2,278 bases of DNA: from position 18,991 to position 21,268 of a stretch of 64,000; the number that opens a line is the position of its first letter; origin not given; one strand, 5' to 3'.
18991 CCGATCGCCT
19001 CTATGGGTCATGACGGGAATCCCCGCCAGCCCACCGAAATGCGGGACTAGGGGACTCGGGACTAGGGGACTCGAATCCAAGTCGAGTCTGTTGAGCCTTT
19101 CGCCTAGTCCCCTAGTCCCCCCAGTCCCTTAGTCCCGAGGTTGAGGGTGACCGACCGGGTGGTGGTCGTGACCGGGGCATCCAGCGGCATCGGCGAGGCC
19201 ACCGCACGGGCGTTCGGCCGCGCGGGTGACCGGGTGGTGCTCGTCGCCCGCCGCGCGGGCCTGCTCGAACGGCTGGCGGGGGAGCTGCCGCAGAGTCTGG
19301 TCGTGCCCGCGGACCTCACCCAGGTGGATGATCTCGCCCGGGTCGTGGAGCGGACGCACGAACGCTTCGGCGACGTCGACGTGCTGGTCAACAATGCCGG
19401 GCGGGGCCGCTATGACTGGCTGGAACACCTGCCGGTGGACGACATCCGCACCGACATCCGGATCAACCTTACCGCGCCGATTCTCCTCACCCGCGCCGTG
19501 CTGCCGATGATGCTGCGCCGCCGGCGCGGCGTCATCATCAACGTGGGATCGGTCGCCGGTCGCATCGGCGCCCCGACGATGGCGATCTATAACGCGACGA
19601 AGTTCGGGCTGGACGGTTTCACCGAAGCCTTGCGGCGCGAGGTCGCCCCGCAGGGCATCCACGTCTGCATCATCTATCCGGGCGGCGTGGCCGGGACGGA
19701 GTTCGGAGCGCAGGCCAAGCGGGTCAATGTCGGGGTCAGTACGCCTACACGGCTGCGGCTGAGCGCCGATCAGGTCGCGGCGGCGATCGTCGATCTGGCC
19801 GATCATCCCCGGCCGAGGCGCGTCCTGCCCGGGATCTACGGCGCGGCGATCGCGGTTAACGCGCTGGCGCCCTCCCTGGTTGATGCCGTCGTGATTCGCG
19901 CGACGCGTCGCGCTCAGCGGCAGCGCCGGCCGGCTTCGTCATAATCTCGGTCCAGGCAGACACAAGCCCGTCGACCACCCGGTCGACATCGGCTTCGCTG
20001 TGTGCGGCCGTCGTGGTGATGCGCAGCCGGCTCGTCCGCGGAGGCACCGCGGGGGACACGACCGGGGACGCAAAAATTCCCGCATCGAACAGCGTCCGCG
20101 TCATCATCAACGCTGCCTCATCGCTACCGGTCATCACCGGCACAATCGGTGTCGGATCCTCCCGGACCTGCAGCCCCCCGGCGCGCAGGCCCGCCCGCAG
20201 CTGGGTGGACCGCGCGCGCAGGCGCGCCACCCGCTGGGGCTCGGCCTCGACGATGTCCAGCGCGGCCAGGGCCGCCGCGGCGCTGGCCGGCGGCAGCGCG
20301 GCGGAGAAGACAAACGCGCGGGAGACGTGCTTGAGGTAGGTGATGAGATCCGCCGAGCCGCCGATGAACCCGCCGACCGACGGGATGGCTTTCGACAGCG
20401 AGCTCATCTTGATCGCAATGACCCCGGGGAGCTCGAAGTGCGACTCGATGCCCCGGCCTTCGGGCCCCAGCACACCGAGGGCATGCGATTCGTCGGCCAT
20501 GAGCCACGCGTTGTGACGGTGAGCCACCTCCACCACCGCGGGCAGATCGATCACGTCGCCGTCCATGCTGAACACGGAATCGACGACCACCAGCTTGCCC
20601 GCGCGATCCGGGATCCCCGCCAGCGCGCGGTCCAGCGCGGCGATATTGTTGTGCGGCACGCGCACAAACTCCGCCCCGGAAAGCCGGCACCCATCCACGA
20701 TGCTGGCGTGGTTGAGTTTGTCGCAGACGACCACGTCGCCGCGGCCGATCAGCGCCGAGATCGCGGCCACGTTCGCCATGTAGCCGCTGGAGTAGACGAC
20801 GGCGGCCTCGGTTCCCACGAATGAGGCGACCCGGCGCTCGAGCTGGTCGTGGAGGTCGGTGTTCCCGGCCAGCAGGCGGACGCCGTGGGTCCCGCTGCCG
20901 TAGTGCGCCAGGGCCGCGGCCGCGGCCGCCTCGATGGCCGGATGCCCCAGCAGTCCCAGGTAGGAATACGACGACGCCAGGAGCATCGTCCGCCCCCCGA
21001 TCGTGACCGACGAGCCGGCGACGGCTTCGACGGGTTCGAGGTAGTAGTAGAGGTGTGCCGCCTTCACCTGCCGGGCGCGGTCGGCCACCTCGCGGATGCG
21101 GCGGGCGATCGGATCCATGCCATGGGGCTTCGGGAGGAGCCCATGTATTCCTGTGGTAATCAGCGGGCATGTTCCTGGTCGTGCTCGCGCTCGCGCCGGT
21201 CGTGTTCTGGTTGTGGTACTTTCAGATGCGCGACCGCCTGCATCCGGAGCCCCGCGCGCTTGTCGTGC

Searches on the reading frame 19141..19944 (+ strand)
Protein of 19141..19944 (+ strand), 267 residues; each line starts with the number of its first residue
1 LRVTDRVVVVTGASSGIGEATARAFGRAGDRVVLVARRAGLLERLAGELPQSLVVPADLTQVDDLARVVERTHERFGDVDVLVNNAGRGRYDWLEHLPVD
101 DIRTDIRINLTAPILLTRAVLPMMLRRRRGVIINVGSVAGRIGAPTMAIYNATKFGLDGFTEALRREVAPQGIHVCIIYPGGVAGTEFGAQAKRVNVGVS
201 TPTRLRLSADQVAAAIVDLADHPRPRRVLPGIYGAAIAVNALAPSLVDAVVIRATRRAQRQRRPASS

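Call 10: search_protein_families(library=pfam, proteins=[window:19141-19944:+], max_evalue=0.01)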
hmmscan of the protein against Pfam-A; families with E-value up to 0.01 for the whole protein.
window:19141-19944:+ (267 aa): 5 families
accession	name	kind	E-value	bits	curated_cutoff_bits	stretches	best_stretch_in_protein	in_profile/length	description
PF00106.31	adh_short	-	4.5e-54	183.4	26.6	1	6-191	1-189/195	short chain dehydrogenase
PF13561.12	adh_short_C2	-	7.6e-37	127.6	27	1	12-220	1-217/236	Enoyl-(Acyl carrier protein) reductase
PF08659.16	KR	-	1.7e-10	41.6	22.6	1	8-167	3-166/180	KR domain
PF01370.27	Epimerase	-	9.1e-06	25.7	20.9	1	8-111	1-97/240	NAD dependent epimerase/dehydratase family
PF13460.12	NAD_binding_10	-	2.1e-05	24.9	27.2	1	12-223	1-184/184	NAD(P)H-binding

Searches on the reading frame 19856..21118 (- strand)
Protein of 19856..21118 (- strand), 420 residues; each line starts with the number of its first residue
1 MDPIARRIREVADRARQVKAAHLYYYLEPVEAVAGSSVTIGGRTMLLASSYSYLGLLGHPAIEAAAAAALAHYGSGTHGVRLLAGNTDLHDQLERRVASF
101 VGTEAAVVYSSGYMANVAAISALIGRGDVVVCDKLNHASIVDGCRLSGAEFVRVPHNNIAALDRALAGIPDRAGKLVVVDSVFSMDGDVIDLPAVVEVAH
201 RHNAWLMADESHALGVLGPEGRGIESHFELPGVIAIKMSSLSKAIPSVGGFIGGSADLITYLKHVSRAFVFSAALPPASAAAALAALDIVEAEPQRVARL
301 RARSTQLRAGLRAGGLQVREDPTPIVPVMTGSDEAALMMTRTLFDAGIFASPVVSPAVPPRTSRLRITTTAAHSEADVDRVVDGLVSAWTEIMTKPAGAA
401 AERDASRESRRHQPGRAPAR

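Call 10: search_protein_families(library=pfam, proteins=[window:19856-21118:-], max_evalue=0.01)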
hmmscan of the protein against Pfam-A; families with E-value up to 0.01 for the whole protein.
window:19856-21118:- (420 aa): 5 families
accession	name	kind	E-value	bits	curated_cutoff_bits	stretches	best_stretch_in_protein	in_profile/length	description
PF00155.27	Aminotran_1_2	-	1.9e-60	205.4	19.7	1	49-384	7-360/361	Aminotransferase class I and II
PF01053.26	Cys_Met_Meta_PP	-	7.3e-10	38.4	27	1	90-216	54-180/381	Cys/Met metabolism PLP-dependent enzyme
PF01041.23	DegT_DnrJ_EryC1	-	1.4e-08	34.8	19.8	1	90-215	26-151/360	DegT/DnrJ/EryC1/StrS aminotransferase family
PF01212.27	Beta_elim_lyase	-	3.3e-07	30.4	27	1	91-268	35-225/288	Beta-eliminating lyase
PF00266.25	Aminotran_5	-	1.7e-06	27.7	21.5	1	65-214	19-180/371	Aminotransferase class-V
